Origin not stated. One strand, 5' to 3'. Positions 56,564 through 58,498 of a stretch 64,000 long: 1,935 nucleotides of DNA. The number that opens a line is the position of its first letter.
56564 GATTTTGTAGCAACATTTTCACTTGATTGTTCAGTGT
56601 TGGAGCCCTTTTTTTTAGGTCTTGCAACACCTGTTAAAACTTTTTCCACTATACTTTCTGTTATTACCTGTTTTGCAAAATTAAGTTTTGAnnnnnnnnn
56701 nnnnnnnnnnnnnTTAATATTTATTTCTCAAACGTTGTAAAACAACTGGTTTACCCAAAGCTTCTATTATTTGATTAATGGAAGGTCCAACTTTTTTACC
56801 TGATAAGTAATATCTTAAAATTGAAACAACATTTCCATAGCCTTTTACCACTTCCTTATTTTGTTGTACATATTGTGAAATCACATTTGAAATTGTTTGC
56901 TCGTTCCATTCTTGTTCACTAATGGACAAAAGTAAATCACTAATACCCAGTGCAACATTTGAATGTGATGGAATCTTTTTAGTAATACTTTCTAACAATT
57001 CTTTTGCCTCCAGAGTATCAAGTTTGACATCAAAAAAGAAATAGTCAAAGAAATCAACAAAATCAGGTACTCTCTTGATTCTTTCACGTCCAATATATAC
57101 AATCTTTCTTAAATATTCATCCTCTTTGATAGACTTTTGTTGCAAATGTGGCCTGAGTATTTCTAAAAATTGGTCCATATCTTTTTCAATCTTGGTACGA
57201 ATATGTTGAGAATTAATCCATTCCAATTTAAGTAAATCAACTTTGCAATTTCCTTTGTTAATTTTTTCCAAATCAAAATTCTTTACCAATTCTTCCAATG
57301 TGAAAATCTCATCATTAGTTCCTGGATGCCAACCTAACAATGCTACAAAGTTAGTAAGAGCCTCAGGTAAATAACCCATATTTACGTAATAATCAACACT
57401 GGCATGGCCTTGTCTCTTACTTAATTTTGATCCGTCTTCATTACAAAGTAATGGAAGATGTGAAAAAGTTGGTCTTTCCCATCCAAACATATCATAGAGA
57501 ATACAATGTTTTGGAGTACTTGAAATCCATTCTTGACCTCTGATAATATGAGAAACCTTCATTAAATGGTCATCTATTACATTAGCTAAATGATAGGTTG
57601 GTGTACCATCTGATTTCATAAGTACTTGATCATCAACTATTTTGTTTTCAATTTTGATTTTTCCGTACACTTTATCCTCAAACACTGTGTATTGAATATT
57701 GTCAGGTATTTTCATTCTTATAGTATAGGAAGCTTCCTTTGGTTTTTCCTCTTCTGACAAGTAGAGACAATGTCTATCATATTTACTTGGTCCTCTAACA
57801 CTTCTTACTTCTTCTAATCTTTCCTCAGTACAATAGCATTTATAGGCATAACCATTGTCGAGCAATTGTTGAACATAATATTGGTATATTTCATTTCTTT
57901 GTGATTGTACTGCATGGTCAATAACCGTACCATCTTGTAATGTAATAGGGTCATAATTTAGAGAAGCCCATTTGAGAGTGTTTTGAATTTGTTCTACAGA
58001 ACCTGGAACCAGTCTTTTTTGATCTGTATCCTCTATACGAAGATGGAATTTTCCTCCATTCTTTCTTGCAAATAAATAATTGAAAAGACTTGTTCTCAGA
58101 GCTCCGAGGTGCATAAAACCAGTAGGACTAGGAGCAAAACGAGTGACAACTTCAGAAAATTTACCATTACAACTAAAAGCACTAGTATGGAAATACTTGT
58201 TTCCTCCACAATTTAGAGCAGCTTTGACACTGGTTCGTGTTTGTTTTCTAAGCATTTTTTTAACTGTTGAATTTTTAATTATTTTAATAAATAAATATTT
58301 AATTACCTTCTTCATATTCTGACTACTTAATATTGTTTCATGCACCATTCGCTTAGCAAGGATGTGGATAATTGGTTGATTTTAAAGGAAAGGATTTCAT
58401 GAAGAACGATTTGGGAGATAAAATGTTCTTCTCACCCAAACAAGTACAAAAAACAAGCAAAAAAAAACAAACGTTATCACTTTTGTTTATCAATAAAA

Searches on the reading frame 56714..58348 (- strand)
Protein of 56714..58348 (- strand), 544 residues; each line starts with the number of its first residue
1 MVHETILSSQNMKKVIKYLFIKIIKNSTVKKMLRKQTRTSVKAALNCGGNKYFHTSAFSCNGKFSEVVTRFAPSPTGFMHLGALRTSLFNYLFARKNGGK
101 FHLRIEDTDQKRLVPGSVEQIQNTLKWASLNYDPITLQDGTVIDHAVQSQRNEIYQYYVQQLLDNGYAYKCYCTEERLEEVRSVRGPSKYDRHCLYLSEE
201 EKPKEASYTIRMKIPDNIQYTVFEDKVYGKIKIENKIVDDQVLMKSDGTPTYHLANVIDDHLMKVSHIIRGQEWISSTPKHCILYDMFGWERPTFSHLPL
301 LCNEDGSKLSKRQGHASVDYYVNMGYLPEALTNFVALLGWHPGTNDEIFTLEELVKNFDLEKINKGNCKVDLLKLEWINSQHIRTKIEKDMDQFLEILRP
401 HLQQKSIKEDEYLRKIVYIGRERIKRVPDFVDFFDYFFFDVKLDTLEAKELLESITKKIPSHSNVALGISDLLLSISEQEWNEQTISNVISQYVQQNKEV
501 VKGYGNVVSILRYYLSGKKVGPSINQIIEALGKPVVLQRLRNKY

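Call 63: search_protein_families(library=pfam, proteins=[window:56714-58348:-], max_evalue=0.00001)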
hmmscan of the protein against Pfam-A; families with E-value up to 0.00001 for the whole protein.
window:56714-58348:- (544 aa): 2 families
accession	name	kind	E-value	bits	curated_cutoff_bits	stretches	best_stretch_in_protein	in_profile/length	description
PF00749.27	tRNA-synt_1c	-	2e-99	332.9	23.4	1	66-377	1-314/314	tRNA synthetases class I (E and Q), catalytic domain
PF19269.4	Anticodon_2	-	2.2e-18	67.4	23.6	1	393-542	1-139/141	Anticodon binding domain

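Call 64: find_homologous_proteins(query=window:56714-58348:-, max_evalue=1e-50)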
Query window:56714-58348:- (544 aa): 7929 proteins with E <= 1e-50 among 8000 candidates; the best 120 are listed.
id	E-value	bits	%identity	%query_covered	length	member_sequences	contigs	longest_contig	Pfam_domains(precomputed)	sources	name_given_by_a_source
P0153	9.5e-257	871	74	92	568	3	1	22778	PF19269.5,PF00749.28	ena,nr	nr:unnamed protein product [Naegleria fowleri]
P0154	1.4e-255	867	100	68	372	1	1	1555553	PF00749.28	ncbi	ncbi:predicted protein, partial [Naegleria gruberi]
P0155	3.1e-250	850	76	87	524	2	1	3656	PF19269.5,PF00749.28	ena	-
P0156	7.2e-226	769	67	91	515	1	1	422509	PF19269.5,PF00749.28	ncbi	ncbi:hypothetical protein ABK040_006865 [Willaertia magna]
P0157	3.5e-144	500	50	88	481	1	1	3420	PF19269.5,PF00749.28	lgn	-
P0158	1.0e-135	472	48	88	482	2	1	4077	PF19269.5,PF00749.28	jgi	jgi:glutamyl-tRNA synthetase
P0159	1.4e-135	471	47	85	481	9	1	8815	PF19269.5,PF00749.28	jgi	jgi:glutamyl-tRNA synthetase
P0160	3.4e-129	450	48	88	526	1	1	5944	PF19269.5,PF00749.28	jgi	jgi:glutamyl-tRNA synthetase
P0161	8.9e-129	449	47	88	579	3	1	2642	PF19269.5,PF00749.28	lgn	-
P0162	1.2e-128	449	46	88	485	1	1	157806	PF19269.5,PF00749.28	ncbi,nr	ncbi:Glutamyl-tRNA synthetase [Boothiomyces sp. JEL0866]|nr:Glutamyl-tRNA synthetase [Boothiomyces s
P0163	6.0e-128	446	44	86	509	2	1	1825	PF19269.5,PF00749.28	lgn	-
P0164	1.3e-126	442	46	87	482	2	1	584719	PF19269.5,PF00749.28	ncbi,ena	-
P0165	2.5e-126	441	44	87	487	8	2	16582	PF19269.5,PF00749.28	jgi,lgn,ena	jgi:glutamyl-tRNA synthetase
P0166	5.6e-126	440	45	88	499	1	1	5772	PF19269.5,PF00749.28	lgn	-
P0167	5.8e-125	436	44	87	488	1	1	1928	PF19269.5,PF00749.28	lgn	-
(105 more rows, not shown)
